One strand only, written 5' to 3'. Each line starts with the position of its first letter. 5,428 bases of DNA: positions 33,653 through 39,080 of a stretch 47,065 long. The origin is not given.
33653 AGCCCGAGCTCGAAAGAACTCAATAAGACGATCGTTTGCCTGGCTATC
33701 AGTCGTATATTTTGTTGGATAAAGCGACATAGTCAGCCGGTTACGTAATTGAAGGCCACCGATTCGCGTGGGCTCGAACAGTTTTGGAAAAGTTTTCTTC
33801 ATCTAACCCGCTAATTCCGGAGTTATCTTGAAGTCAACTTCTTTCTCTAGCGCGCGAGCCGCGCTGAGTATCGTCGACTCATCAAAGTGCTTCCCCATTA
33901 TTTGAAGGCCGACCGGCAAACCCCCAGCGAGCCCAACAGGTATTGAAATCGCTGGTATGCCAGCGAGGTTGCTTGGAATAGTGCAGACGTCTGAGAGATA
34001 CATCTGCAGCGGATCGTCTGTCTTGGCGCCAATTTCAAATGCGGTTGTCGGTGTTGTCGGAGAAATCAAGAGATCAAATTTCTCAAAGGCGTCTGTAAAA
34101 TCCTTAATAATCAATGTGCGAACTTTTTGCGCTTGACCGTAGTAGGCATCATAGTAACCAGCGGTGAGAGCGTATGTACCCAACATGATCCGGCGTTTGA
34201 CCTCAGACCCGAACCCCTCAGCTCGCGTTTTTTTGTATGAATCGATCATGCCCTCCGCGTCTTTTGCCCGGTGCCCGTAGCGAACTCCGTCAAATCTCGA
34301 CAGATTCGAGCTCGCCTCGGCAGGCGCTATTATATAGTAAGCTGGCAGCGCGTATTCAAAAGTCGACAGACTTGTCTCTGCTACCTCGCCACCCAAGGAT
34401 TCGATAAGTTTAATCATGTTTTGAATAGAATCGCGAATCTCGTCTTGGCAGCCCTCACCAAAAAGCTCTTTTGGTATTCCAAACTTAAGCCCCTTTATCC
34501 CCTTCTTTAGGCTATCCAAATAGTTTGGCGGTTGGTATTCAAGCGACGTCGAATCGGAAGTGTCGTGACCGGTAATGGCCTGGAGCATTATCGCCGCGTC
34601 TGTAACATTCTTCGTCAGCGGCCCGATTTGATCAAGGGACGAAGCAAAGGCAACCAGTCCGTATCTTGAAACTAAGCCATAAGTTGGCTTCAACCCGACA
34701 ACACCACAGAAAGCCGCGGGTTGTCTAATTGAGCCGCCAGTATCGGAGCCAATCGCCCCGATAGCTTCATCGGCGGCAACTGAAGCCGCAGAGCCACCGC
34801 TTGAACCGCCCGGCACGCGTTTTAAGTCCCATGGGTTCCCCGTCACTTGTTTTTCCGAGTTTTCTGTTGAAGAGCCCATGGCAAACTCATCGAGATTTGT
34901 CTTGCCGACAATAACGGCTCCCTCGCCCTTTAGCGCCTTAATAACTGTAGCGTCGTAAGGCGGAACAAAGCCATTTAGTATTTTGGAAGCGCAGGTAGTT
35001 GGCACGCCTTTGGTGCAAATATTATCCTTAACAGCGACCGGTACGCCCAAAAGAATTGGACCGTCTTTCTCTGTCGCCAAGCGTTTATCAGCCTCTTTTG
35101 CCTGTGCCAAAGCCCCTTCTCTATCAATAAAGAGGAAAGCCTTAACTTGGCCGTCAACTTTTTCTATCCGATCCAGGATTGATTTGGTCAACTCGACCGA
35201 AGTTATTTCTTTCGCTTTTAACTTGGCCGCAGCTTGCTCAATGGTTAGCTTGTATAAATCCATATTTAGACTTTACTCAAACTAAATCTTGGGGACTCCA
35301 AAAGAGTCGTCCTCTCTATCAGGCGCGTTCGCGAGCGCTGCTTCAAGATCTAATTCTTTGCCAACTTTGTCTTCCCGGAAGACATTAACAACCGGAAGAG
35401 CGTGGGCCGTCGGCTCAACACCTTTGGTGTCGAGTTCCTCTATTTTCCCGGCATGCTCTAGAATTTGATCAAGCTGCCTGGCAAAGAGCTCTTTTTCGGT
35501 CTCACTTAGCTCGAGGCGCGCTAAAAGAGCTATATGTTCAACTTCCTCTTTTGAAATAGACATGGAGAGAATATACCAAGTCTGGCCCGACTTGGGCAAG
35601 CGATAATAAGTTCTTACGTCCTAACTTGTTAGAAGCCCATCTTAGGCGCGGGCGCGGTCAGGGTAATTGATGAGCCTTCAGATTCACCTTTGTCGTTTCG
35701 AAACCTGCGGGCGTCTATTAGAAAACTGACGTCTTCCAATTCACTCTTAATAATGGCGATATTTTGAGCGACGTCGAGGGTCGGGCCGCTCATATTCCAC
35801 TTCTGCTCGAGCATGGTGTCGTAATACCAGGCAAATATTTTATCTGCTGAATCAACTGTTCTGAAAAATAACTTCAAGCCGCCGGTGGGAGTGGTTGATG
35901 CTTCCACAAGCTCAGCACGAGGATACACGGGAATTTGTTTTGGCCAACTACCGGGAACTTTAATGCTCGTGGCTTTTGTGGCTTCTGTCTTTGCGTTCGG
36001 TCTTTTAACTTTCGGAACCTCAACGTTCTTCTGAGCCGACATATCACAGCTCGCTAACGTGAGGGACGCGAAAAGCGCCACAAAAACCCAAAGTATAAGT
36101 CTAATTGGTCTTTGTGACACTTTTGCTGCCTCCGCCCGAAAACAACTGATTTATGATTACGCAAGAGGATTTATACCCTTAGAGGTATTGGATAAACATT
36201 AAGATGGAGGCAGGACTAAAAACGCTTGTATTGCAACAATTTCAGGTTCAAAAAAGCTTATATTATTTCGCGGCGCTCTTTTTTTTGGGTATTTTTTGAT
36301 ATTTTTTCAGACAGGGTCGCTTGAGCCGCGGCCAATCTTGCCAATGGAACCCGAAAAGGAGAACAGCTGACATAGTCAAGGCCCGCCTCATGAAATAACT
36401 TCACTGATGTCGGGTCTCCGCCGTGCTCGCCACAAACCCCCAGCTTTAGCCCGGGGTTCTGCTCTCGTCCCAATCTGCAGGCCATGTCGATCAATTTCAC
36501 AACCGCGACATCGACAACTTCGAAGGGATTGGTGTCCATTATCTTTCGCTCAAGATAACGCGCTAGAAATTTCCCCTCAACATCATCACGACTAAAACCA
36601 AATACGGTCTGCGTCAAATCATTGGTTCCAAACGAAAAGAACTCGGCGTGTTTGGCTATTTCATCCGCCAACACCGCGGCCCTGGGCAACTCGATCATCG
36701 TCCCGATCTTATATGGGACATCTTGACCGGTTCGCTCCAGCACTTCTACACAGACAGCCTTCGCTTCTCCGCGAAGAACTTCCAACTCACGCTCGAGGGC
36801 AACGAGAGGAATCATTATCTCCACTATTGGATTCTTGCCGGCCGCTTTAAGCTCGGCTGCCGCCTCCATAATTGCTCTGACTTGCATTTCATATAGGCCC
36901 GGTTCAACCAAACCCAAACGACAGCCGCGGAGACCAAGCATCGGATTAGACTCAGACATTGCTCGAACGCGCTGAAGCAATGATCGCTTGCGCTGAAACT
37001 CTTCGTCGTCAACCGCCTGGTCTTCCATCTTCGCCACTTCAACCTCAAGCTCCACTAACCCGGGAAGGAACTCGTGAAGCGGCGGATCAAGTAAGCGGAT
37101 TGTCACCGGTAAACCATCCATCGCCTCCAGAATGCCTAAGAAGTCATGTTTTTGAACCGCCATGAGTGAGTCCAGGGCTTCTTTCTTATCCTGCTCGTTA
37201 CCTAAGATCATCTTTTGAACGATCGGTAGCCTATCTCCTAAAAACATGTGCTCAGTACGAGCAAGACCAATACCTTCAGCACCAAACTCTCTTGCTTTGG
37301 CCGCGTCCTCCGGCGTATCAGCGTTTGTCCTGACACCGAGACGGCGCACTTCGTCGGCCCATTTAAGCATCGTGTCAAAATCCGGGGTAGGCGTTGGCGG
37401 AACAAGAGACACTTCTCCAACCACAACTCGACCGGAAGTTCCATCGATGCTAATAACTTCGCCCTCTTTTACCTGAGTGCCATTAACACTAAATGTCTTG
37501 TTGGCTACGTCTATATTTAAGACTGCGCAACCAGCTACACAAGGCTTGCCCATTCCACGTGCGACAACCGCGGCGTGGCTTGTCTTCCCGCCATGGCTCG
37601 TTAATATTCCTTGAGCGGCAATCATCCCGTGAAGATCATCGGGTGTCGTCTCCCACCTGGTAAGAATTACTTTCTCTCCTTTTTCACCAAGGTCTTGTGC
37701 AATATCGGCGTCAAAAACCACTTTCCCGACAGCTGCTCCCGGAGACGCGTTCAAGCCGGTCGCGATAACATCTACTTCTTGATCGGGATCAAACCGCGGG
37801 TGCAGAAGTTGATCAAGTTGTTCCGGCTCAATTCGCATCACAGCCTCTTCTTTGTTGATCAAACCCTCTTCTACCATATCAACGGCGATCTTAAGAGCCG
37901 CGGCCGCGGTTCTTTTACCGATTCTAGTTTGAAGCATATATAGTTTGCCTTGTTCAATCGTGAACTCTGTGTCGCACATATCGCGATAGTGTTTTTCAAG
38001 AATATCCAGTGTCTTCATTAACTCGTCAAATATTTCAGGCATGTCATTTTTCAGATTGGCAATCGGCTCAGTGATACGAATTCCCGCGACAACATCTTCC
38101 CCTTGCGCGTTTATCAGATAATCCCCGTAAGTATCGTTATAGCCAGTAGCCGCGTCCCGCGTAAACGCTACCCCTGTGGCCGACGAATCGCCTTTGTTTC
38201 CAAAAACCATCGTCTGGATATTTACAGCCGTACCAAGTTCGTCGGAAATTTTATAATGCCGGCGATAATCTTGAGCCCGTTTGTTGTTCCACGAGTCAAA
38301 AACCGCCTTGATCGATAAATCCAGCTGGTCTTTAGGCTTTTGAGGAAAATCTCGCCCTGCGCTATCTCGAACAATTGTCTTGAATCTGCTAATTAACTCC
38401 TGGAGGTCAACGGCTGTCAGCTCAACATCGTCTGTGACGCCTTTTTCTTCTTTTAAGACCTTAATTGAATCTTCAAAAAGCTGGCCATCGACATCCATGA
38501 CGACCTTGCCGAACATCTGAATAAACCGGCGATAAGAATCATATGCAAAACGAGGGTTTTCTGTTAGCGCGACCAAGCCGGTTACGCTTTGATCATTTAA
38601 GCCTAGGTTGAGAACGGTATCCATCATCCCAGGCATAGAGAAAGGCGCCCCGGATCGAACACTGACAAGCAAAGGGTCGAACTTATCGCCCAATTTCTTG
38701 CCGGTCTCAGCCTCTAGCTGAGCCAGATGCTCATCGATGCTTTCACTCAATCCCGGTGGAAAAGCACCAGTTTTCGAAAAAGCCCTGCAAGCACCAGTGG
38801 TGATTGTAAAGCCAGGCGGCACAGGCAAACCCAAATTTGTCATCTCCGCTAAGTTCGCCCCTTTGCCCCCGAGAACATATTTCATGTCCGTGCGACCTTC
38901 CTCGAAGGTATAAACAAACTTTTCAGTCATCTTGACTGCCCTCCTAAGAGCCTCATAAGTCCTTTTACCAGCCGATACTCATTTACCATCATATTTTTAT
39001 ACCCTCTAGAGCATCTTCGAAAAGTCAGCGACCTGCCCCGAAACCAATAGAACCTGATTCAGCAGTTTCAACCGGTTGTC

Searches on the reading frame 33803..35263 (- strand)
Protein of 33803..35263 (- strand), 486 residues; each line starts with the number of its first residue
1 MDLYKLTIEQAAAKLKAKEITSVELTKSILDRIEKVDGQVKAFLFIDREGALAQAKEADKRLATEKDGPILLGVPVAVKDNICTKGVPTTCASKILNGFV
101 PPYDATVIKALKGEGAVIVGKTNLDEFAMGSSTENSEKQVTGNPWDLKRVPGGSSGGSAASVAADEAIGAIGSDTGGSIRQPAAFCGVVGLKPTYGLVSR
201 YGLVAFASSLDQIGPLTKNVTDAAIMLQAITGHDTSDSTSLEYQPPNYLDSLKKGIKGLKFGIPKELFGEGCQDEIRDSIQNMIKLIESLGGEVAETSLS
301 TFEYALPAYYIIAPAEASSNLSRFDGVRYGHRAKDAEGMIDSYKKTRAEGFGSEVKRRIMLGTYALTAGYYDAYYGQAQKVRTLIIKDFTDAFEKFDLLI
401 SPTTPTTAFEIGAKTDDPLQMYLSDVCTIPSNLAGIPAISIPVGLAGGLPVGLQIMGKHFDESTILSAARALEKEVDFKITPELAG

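Call 32: search_protein_families(library=pfam, proteins=[window:33803-35263:-], max_evalue=0.00001)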
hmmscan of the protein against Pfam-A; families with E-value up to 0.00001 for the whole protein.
window:33803-35263:- (486 aa): 1 family
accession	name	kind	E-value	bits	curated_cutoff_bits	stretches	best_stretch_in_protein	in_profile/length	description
PF01425.27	Amidase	-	5.8e-160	533.6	27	1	24-466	1-445/445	Amidase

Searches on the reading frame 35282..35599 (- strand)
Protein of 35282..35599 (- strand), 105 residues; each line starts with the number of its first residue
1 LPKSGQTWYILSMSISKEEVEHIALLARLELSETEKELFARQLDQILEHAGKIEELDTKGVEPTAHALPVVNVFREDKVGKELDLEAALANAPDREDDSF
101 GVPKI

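Call 33: search_protein_families(library=pfam, proteins=[window:35282-35599:-], max_evalue=0.00001)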
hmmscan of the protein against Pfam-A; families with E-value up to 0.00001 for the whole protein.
window:35282-35599:- (105 aa): 1 family
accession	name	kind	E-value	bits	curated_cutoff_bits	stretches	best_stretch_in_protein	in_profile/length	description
PF02686.20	GatC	-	3.1e-23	82.2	23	1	31-102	1-66/66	Glu-tRNAGln amidotransferase C subunit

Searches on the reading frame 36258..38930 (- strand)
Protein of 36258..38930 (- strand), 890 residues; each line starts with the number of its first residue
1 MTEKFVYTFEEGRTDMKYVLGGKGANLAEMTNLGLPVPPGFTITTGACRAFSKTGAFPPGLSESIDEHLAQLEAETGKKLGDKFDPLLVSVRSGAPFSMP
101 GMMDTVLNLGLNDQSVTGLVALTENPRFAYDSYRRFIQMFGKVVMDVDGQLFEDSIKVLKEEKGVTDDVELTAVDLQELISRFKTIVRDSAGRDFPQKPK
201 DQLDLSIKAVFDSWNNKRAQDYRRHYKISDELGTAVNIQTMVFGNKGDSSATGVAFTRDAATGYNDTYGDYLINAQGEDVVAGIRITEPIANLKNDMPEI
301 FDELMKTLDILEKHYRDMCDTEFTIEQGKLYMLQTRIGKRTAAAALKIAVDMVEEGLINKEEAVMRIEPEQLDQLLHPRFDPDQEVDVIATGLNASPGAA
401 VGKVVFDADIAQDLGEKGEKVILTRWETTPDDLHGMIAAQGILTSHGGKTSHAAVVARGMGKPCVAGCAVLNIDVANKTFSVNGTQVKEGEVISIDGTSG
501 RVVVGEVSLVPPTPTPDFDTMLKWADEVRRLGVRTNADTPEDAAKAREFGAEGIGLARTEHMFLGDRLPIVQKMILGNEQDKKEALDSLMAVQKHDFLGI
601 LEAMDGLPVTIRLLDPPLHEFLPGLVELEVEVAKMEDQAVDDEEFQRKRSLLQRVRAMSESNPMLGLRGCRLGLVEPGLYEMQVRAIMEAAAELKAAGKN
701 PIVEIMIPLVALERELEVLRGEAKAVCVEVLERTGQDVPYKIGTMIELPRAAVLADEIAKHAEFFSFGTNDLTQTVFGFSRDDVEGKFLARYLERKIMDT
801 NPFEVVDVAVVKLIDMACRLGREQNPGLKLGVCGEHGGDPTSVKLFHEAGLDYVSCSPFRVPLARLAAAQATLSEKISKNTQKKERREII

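Call 33: search_protein_families(library=pfam, proteins=[window:36258-38930:-], max_evalue=0.00001)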
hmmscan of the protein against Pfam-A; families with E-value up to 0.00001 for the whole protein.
window:36258-38930:- (890 aa): 3 families
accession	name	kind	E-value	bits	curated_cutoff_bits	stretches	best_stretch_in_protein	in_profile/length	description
PF02896.24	PEP-utilizers_C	-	2.2e-80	270.4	22.8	1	518-871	7-291/293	PEP-utilising enzyme, PEP-binding domain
PF01326.24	PPDK_N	-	4.5e-51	174.5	27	3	61-288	77-218/328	Pyruvate phosphate dikinase, AMP/ATP-binding domain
PF00391.29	PEP-utilizers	-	4.1e-22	78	23.1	1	419-500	3-72/72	PEP-utilising enzyme, mobile domain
